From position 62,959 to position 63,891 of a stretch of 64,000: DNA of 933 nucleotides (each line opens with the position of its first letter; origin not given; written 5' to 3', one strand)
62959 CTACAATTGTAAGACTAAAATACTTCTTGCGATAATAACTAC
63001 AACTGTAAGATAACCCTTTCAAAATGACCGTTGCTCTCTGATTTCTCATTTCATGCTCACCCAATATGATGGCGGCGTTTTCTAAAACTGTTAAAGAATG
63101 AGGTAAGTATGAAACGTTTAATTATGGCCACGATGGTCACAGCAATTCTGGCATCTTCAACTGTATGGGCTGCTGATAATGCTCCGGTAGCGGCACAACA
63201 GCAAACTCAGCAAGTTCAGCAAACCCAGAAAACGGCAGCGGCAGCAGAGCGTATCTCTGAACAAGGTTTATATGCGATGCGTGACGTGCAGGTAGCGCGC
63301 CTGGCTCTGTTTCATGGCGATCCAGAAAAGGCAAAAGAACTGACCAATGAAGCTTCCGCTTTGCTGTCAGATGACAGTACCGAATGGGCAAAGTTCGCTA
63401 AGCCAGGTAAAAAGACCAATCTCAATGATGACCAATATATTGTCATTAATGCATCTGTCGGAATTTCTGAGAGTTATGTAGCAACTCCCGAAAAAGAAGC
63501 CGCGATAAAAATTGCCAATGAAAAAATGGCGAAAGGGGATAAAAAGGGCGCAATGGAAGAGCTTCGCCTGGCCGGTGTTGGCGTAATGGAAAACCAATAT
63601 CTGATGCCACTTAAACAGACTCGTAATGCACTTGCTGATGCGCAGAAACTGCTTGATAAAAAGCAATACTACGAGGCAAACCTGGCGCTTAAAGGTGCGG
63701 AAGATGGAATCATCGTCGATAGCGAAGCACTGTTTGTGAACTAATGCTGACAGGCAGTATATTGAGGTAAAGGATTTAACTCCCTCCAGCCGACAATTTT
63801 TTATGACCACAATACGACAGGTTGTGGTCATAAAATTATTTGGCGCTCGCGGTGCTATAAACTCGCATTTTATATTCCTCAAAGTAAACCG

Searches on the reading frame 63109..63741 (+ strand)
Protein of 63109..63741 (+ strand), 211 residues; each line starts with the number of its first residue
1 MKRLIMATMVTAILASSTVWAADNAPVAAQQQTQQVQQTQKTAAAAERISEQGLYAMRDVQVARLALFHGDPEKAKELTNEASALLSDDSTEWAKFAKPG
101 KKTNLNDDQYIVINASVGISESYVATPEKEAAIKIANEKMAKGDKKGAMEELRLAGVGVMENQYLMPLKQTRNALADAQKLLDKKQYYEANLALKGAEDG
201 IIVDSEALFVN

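Call 30: find_related_loci(query=window:63109-63741:+, collection=genome_contigs, flank=2500)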
Query window:63109-63741:+ (211 aa) in genome_contigs; peptide patterns used: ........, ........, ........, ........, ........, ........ (x = any residue, [..] = any of these).
355 stretches matched a pattern; 9 encode a relative of the query (tblastn E <= 1e-3); 9 distinct loci.
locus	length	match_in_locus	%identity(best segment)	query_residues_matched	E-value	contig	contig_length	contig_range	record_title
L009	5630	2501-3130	98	1-211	1e-137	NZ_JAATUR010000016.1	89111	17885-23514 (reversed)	Escherichia coli strain SCPM-O-B-8794 16length=89111, whole genome shotgun sequence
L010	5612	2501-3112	83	1-211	3e-117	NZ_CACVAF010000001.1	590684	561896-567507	Yersinia vastinensis strain IP38594, whole genome shotgun sequence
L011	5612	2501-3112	59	1-206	4e-75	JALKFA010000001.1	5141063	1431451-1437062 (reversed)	UNVERIFIED_ORG: Buttiauxella agrestis ATCC 33320 strain DSM 4586 Ga0454260_01, whole genome shotgun sequence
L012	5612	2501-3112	59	1-206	2e-74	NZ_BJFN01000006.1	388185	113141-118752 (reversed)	Buttiauxella sp. A111 Contig06, whole genome shotgun sequence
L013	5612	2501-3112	60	1-206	3e-74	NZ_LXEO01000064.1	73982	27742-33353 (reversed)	Buttiauxella noackiae ATCC 51607 Sequence00064, whole genome shotgun sequence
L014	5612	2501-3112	59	1-206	5e-73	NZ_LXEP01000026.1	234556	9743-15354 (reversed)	Buttiauxella gaviniae ATCC 51604 Sequence00026, whole genome shotgun sequence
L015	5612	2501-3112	59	1-206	5e-73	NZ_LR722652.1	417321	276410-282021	Buttiauxella massiliensis strain Marseille-P9829, whole genome shotgun sequence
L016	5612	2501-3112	60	1-206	5e-76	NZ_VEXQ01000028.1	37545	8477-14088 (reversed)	Buttiauxella sp. B2 B2_Contig_28, whole genome shotgun sequence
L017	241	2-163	100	158-211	4e-35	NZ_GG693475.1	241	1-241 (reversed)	Limosilactobacillus vaginalis DSM 5837 = ATCC 49540 SCAFFOLD64, whole genome shotgun sequence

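Call 35: find_homologous_proteins(query=window:63109-63741:+, max_evalue=1e-20)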
Query window:63109-63741:+ (211 aa): 177 proteins with E <= 1e-20 among 536 candidates; the best 120 are listed.
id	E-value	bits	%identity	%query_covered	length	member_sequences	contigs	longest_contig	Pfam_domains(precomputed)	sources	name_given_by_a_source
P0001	3.1e-126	436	95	100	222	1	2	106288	PF10938.14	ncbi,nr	ncbi:TPA: YfdX family protein [Escherichia coli]|nr:YfdX family protein [Escherichia coli] HBC165758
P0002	4.8e-125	432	99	100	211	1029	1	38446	PF10938.14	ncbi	ncbi:YfdX family protein [Escherichia coli]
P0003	2.5e-123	427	99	100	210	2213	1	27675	PF10938.14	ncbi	ncbi:YfdX family protein [Escherichia coli]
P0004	6.0e-123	426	99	99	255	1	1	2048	PF10938.14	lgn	-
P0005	4.4e-121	420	97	100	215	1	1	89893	PF10938.14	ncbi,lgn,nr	ncbi:YfdX family protein [Escherichia coli]|nr:YfdX family protein [Escherichia coli]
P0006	2.3e-120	417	98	100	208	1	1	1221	PF10938.14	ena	-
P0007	2.4e-119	414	98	100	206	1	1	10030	PF10938.14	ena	-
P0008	1.4e-118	411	97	100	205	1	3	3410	PF10938.14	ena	-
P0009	2.2e-118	411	97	100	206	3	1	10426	PF10938.14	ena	-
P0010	1.8e-117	408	97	100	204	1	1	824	PF10938.14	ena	-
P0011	1.3e-116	405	96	100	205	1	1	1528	PF10938.14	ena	-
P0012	1.3e-114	398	95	100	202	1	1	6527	PF10938.14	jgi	jgi:type II secretory pathway pseudopilin PulG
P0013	1.5e-114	398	96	100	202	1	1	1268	PF10938.14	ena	-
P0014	4.8e-113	393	94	100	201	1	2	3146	PF10938.14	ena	-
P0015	2.4e-112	391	94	100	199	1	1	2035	PF10938.14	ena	-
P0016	2.6e-112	391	94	100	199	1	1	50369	PF10938.14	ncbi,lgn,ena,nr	ncbi:YfdX family protein [Escherichia coli]|nr:YfdX family protein [Escherichia coli]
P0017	8.3e-112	389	94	100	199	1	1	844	PF10938.14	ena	-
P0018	2.4e-111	388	93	100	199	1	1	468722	PF10938.14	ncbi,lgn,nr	ncbi:YfdX family protein [Escherichia coli]|nr:YfdX family protein [Escherichia coli]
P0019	1.4e-110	385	94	100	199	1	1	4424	PF10938.14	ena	-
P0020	3.4e-109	381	93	100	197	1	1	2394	PF10938.14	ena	-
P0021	3.6e-109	381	93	100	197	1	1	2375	PF10938.14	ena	-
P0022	1.8e-108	378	93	100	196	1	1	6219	PF10938.14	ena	-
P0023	3.8e-107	374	91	100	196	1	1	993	PF10938.14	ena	-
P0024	1.0e-106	373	92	100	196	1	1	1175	PF10938.14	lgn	-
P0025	1.3e-103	363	91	100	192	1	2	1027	PF10938.14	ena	-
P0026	1.8e-103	362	84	100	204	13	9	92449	PF10938.14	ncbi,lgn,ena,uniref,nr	ncbi:YfdX family protein [Yersinia alsatica]|uniref:YfdX family protein n=1 Tax=Yersinia alsatica Ta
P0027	1.5e-100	353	82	100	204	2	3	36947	PF10938.14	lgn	-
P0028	6.3e-95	334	93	82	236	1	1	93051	PF03400.19,PF10938.14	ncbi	ncbi:hypothetical protein BT09C10_03030 [Escherichia coli]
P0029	1.8e-83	297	99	70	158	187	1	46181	PF10938.14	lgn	-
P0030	2.1e-83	297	68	100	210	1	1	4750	PF10938.14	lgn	-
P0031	1.5e-82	294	96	72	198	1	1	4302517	PF10938.14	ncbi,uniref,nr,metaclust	ncbi:PIR3 protein precursor [Shigella dysenteriae 1617]|uniref:PIR3 protein n=1 Tax=Shigella dysente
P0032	6.0e-82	292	84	82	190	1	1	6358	PF10938.14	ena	-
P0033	7.8e-81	288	91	73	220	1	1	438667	PF10938.14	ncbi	-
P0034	6.3e-80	286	96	70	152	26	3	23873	PF10938.14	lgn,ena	-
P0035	1.8e-78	281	92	73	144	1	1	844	PF10938.14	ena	-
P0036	7.2e-76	272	93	69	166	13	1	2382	PF10938.14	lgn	-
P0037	2.3e-75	271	93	70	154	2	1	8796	PF10938.14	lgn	-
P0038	1.0e-73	265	99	61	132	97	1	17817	PF10938.14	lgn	-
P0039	4.2e-71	257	93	66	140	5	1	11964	PF10938.14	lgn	-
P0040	1.7e-69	252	60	98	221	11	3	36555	PF10938.14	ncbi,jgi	ncbi:MAG TPA: YfdX family protein [Buttiauxella sp.]|jgi:hypothetical protein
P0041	3.9e-69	250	65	82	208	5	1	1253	PF10938.14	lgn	-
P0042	1.4e-68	249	58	99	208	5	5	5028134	PF10938.14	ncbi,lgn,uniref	ncbi:YfdX family protein [Dryocola sp. BD626]|uniref:YfdX family protein n=1 Tax=Dryocola sp. BD626 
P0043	6.4e-68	246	59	98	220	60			PF10938.14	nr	nr:YfdX family protein [Buttiauxella sp. 3AFRM03]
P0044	3.7e-67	244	59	100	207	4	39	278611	PF10938.14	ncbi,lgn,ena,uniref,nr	ncbi:YfdX family protein [Klebsiella variicola]|uniref:YfdX family protein n=1 Tax=Klebsiella variic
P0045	4.5e-67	244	57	100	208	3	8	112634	PF10938.14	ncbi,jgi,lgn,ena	-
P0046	2.2e-66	241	56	100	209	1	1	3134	PF10938.14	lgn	-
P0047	2.4e-66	241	58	100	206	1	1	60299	PF10938.14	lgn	-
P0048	3.2e-66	241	55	100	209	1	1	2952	PF10938.14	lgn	-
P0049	4.2e-66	240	56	99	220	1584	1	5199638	PF10938.14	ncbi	ncbi:YfdX family protein [Klebsiella pneumoniae]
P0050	7.3e-66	240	59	99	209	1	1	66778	PF10938.14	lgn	-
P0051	8.6e-66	239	58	99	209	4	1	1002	PF10938.14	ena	-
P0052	8.7e-66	239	59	99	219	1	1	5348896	PF10938.14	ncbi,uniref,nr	ncbi:YfdX family protein [Klebsiella quasipneumoniae subsp. similipneumoniae]|uniref:YfdX family pro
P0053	1.2e-65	239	58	99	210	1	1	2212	PF10938.14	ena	-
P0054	2.4e-65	238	56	99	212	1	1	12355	PF10938.14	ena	-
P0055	2.8e-65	238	58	99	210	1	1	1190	PF10938.14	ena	-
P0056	3.5e-65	237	59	99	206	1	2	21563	PF10938.14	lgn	-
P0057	1.9e-64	235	56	98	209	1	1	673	PF10938.14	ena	-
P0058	2.0e-64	235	55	100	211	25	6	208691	PF10938.14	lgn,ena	-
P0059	2.4e-64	235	59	91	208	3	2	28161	PF10938.14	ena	-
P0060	2.9e-64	234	56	99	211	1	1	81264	PF10938.14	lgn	-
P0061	3.5e-64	234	56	99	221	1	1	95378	PF10938.14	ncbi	ncbi:TPA: YfdX family protein [Klebsiella pneumoniae]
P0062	9.6e-64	233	55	100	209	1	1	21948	PF10938.14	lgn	-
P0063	2.0e-63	232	55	98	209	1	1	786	PF10938.14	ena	-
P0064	2.7e-63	231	56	99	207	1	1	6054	PF10938.14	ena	-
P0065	3.5e-63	231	56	99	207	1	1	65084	PF10938.14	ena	-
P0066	5.8e-63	230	61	82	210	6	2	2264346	PF10938.14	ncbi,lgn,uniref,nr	ncbi:hypothetical protein AC791_07800 [Klebsiella sp. RIT-PI-d]|uniref:YfdX family protein n=1 Tax=K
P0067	7.1e-63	230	97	54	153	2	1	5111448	PF10938.14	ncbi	-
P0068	5.8e-62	227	55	99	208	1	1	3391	PF10938.14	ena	-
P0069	8.0e-62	227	56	99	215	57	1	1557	PF10938.14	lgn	-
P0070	1.1e-61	226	53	99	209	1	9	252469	PF10938.14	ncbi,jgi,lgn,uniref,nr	ncbi:YfdX family protein (plasmid) [Enterobacter asburiae]|uniref:YfdX family protein n=1 Tax=Entero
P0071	3.4e-61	224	54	99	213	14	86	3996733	PF10938.14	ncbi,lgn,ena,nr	ncbi:YfdX family protein [Edwardsiella piscicida]|nr:YfdX family protein [Edwardsiella piscicida] AC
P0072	1.5e-60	222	53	99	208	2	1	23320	PF10938.14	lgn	-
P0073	1.5e-60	222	55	99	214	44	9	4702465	PF10938.14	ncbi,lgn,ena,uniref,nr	ncbi:YfdX family protein [Hafnia alvei]|uniref:YfdX family protein n=1 Tax=Hafnia alvei TaxID=569 Re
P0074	1.7e-60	222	55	99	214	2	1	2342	PF10938.14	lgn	-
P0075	4.6e-60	221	55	99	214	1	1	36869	PF10938.14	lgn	-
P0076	5.3e-60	221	55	99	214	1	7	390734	PF10938.14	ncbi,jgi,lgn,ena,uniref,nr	ncbi:YfdX family protein [Obesumbacterium proteus]|uniref:YfdX family protein n=1 Tax=Obesumbacteriu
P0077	5.8e-60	220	65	76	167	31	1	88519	PF10938.14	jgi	jgi:hypothetical protein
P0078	7.8e-60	220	60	79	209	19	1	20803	PF10938.14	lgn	-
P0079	1.2e-59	219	50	99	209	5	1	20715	PF10938.14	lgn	-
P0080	1.4e-59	219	54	99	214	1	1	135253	PF10938.14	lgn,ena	-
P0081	3.9e-59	218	54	99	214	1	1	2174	PF10938.14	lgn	-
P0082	4.3e-59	218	54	99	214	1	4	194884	PF10938.14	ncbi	ncbi:MAG: YfdX family protein [Hafnia sp.]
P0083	7.4e-59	217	54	99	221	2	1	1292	PF10938.14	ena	-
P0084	1.4e-58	216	53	100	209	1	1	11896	PF10938.14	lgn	-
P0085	2.0e-58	215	87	60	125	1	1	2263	PF10938.14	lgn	-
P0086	4.1e-57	211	100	28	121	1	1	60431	PF10938.14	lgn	-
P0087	8.9e-57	210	54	99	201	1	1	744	PF10938.14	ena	-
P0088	9.4e-56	207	53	99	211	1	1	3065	PF10938.14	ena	-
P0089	3.1e-55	205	52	100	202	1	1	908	PF10938.14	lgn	-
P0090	3.5e-55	205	66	72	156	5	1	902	PF10938.14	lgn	-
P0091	4.2e-55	205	67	69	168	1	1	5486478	PF10938.14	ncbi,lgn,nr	ncbi:YfdX like protein [Klebsiella variicola]|nr:YfdX like protein [Klebsiella variicola]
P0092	4.9e-55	204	54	100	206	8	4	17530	PF10938.14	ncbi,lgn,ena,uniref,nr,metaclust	ncbi:hypothetical protein T637_24375 [Enterobacter hormaechei subsp. hoffmannii]|uniref:YfdX family 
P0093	8.5e-55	204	52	100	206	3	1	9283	PF10938.14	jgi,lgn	-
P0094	1.8e-54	203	56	82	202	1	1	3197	PF10938.14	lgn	-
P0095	2.2e-54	202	56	82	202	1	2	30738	PF10938.14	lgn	-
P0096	2.9e-53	199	54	99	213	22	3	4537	PF10938.14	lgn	-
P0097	1.9e-52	196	99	47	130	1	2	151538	PF10938.14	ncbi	ncbi:YfdX family protein, partial [Escherichia coli]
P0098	3.0e-52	195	96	48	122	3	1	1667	PF10938.14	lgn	-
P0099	3.5e-52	195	77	66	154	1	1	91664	PF10938.14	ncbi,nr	ncbi:hypothetical protein DMI70_15850 [Escherichia coli]|nr:hypothetical protein [Escherichia coli]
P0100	3.8e-52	195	95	47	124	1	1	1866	PF10938.14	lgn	-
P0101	1.7e-49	186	81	57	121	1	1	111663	PF10938.14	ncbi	-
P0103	3.4e-49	185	100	45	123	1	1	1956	PF10938.14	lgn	-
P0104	7.3e-49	184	100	44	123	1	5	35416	PF10938.14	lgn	-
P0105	1.2e-48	184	49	99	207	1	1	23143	PF10938.14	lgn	-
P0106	1.3e-48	184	98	46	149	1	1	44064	PF10938.14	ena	-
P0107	1.6e-48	183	46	99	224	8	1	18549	PF10938.14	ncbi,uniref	ncbi:YfdX family protein [Plesiomonas sp.]|uniref:YfdX family protein n=1 Tax=Plesiomonas sp. TaxID=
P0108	3.9e-48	182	93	50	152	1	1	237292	PF10938.14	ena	-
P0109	1.1e-47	180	50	99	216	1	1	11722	PF10938.14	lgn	-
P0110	2.9e-47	179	98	45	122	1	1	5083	PF10938.14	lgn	-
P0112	1.6e-46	177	98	44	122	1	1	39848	PF10938.14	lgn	-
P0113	1.8e-46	177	100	43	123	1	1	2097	PF10938.14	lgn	-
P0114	4.4e-46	175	48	82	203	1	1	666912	PF10938.14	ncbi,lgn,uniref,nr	ncbi:protein [Escherichia coli]|uniref:YfdX family protein n=1 Tax=Escherichia coli TaxID=562 RepID=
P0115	3.0e-45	173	44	99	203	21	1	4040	PF10938.14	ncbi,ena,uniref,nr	ncbi:YfdX family protein [Escherichia coli]|uniref:YfdX family protein n=1 Tax=Escherichia coli TaxI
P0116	3.5e-45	172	48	82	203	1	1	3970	PF10938.14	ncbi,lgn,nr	ncbi:TPA: YfdX family protein [Escherichia coli]|nr:YfdX family protein [Escherichia coli]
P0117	4.4e-45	172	74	62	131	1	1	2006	-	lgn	-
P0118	6.6e-45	171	48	82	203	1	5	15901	PF10938.14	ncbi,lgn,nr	ncbi:TPA: YfdX family protein [Escherichia coli]|nr:YfdX family protein [Escherichia coli] HBA749547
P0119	8.2e-45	171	47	82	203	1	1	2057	PF10938.14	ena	-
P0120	8.8e-45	171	47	82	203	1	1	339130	PF10938.14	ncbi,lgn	ncbi:TPA: YfdX family protein [Escherichia coli]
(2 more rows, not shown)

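Call 36: find_encoding_contigs(protein=P0030, flank=2500, max_places=3)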
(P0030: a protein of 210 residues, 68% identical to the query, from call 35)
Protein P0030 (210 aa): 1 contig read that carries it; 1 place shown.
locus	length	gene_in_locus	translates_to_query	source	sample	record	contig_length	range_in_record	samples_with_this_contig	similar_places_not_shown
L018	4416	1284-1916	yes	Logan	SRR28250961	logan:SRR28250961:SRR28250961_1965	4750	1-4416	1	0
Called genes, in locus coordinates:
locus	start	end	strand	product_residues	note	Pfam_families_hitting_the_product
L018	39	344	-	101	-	PF06411:HdeA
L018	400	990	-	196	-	PF03729:DUF308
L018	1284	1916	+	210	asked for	PF10938:YfdX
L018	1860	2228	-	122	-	-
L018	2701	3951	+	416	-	PF02515:CoA_transf_3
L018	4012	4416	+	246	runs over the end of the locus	?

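Call 37: find_encoding_contigs(protein=P0026, flank=2500, max_places=4)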
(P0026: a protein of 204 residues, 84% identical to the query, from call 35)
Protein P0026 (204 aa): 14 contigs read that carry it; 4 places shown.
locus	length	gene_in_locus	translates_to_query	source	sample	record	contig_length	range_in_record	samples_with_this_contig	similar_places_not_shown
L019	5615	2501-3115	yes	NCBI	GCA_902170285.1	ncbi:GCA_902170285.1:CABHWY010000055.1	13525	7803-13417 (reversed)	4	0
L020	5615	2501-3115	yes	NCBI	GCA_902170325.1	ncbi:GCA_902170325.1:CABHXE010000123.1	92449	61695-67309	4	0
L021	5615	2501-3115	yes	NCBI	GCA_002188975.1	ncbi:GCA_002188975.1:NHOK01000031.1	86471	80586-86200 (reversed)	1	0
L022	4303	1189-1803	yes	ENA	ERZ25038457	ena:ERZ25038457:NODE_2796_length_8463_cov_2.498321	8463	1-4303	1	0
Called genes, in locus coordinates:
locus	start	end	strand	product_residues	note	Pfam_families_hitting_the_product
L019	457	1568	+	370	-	PF01527:HTH_Tnp_1, PF13276:HTH_21, PF00665:rve, PF13683:rve_3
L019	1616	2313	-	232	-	PF03811:Zn_ribbon_InsA, PF12759:HTH_Tnp_IS1, PF03400:DDE_Tnp_IS1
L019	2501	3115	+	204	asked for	PF10938:YfdX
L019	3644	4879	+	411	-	PF02515:CoA_transf_3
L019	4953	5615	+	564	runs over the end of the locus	PF02776:TPP_enzyme_N, PF00205:TPP_enzyme_M, PF02775:TPP_enzyme_C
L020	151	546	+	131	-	-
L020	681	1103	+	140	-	-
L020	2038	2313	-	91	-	PF03811:Zn_ribbon_InsA, PF12759:HTH_Tnp_IS1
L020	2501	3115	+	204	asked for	PF10938:YfdX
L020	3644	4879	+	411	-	PF02515:CoA_transf_3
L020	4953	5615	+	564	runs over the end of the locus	PF02776:TPP_enzyme_N, PF00205:TPP_enzyme_M, PF02775:TPP_enzyme_C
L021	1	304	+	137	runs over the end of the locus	PF01797:Y1_Tnp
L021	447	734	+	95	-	PF01527:HTH_Tnp_1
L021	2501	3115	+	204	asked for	PF10938:YfdX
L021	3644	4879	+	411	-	PF02515:CoA_transf_3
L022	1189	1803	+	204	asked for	PF10938:YfdX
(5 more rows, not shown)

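Call 38: find_encoding_contigs(protein=P0027, flank=2500, max_places=3)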
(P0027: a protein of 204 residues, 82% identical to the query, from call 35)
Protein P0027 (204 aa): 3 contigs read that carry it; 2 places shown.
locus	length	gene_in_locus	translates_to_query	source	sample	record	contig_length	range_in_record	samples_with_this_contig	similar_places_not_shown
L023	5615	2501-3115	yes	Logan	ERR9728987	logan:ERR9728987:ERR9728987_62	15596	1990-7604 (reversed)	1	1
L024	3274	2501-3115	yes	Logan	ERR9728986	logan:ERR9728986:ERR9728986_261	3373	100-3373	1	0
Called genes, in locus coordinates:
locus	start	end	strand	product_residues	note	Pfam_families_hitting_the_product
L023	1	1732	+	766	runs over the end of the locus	PF00708:Acylphosphatase, PF07503:zf-HYPF, PF01300:Sua5_yciO_yrdC, PF17788:HypF_C, PF22521:HypF_C_2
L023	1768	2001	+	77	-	-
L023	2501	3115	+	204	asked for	PF10938:YfdX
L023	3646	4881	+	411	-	PF02515:CoA_transf_3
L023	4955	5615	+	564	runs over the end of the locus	PF02776:TPP_enzyme_N, PF00205:TPP_enzyme_M, PF02775:TPP_enzyme_C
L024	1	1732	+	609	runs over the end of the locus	?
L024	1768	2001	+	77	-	-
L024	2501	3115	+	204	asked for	PF10938:YfdX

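Call 39: find_encoding_contigs(protein=P0032, flank=2500, max_places=3)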
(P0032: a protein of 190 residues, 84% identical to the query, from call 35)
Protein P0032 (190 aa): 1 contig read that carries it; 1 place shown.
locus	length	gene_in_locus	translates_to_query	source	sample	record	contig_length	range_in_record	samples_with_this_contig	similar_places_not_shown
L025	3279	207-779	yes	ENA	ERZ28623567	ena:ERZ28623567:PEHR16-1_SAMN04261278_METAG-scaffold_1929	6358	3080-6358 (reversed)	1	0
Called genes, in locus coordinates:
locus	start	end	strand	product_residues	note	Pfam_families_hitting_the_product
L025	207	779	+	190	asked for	PF10938:YfdX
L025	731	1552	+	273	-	PF00232:Glyco_hydro_1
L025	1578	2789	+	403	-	PF12833:HTH_18, PF00165:HTH_AraC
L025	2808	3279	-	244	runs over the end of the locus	PF02311:AraC_binding, PF07883:Cupin_2 (weak), PF12833:HTH_18, PF00165:HTH_AraC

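Call 41: find_encoding_contigs(protein=P0018, flank=1500, max_places=2)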
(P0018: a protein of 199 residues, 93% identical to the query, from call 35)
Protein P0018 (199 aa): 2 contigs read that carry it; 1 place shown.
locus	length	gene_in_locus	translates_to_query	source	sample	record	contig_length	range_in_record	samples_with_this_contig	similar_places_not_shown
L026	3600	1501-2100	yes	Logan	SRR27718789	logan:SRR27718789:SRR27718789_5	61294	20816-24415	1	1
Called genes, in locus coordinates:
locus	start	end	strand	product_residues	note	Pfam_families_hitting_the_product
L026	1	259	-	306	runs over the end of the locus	PF03279:Lip_A_acyltrans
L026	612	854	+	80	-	PF10810:DUF2545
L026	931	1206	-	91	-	-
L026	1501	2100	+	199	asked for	PF10938:YfdX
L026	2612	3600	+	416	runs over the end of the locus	PF02515:CoA_transf_3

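Call 42: find_encoding_contigs(protein=P0016, flank=1500, max_places=2)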
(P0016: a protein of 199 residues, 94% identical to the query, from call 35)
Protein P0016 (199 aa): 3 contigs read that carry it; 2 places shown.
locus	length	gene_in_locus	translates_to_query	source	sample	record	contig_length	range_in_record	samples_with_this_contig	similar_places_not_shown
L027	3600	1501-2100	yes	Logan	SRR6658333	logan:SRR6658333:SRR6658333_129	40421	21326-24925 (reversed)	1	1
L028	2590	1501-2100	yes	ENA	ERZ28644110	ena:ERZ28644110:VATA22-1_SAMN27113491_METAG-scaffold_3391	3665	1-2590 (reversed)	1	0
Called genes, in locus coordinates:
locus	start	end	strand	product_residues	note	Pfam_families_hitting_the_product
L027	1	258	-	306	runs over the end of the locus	PF03279:Lip_A_acyltrans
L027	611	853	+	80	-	PF10810:DUF2545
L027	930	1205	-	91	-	-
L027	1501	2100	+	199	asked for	PF10938:YfdX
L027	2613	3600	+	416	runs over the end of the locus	PF02515:CoA_transf_3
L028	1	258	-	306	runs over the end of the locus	PF03279:Lip_A_acyltrans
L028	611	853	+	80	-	PF10810:DUF2545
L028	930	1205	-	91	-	-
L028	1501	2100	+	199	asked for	PF10938:YfdX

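Call 43: find_encoding_contigs(protein=P0077, flank=2500, max_places=2)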
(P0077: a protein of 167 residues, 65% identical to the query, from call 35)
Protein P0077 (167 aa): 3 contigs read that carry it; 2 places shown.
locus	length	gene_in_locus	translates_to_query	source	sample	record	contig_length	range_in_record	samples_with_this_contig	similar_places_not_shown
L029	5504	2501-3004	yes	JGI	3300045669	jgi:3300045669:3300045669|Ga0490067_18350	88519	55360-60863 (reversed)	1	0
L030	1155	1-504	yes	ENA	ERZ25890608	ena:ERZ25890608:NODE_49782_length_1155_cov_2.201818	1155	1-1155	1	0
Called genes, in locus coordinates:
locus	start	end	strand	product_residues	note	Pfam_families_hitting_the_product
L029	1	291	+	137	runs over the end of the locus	PF08841:DDR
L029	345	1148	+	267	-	PF00230:MIP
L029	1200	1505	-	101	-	PF06411:HdeA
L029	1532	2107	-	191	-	PF03729:DUF308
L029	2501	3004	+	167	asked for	PF10938:YfdX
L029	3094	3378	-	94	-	PF01627:Hpt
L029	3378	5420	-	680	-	PF00497:SBP_bac_3, PF00512:HisKA, PF02518:HATPase_c, PF00072:Response_reg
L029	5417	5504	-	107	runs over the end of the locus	-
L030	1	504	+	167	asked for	PF10938:YfdX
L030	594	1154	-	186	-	?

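Call 44: find_encoding_contigs(protein=P0042, flank=2500, max_places=2)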
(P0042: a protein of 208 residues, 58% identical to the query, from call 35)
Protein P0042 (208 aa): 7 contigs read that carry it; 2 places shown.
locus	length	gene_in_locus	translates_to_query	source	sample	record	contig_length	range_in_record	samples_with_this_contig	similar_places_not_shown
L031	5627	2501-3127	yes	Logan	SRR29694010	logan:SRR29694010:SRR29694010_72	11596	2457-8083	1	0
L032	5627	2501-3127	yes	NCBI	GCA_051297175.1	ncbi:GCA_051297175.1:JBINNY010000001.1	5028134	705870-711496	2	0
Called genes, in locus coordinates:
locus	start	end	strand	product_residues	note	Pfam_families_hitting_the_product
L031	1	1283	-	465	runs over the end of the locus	PF00282:Pyridoxal_deC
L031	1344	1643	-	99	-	PF06411:HdeA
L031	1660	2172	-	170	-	PF03729:DUF308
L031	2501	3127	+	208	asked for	PF10938:YfdX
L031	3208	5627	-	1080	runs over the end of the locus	PF00497:SBP_bac_3, PF00512:HisKA, PF02518:HATPase_c, PF00072:Response_reg, PF01627:Hpt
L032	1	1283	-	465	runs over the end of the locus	PF00282:Pyridoxal_deC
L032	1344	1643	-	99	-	PF06411:HdeA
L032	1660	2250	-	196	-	PF03729:DUF308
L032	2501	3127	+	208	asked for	PF10938:YfdX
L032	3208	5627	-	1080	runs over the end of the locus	PF00497:SBP_bac_3, PF00512:HisKA, PF02518:HATPase_c, PF00072:Response_reg, PF01627:Hpt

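Call 45: find_encoding_contigs(protein=P0066, flank=2500, max_places=2)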
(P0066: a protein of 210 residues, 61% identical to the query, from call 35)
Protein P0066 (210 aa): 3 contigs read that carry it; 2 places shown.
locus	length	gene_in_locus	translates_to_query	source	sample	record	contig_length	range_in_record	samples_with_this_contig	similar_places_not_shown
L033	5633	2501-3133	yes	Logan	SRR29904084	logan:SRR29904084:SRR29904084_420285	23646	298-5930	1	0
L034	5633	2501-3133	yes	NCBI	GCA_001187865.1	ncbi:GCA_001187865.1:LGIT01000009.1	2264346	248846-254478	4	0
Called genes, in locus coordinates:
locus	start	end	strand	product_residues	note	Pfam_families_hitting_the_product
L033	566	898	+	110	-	PF01047:MarR, PF12802:MarR_2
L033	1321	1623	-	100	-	PF06411:HdeA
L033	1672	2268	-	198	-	PF03729:DUF308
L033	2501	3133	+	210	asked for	PF10938:YfdX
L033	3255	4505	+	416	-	PF02515:CoA_transf_3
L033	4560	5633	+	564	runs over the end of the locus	PF02776:TPP_enzyme_N, PF00205:TPP_enzyme_M, PF02775:TPP_enzyme_C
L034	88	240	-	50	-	-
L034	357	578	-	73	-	PF02627:CMD (weak)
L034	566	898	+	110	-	PF01047:MarR, PF12802:MarR_2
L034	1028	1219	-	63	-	-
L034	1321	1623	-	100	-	PF06411:HdeA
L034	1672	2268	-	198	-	PF03729:DUF308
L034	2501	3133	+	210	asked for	PF10938:YfdX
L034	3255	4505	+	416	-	PF02515:CoA_transf_3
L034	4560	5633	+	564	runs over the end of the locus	PF02776:TPP_enzyme_N, PF00205:TPP_enzyme_M, PF02775:TPP_enzyme_C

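Call 55: find_encoding_contigs(protein=P0117, flank=2000, max_places=2)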
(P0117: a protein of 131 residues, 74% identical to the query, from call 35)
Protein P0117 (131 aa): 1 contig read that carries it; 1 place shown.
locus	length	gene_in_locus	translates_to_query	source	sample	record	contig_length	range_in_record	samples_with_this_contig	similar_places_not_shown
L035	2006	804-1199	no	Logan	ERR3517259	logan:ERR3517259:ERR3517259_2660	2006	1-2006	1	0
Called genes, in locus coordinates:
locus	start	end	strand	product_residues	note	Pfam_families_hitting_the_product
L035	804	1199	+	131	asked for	-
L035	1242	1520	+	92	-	PF10938:YfdX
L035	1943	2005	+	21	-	?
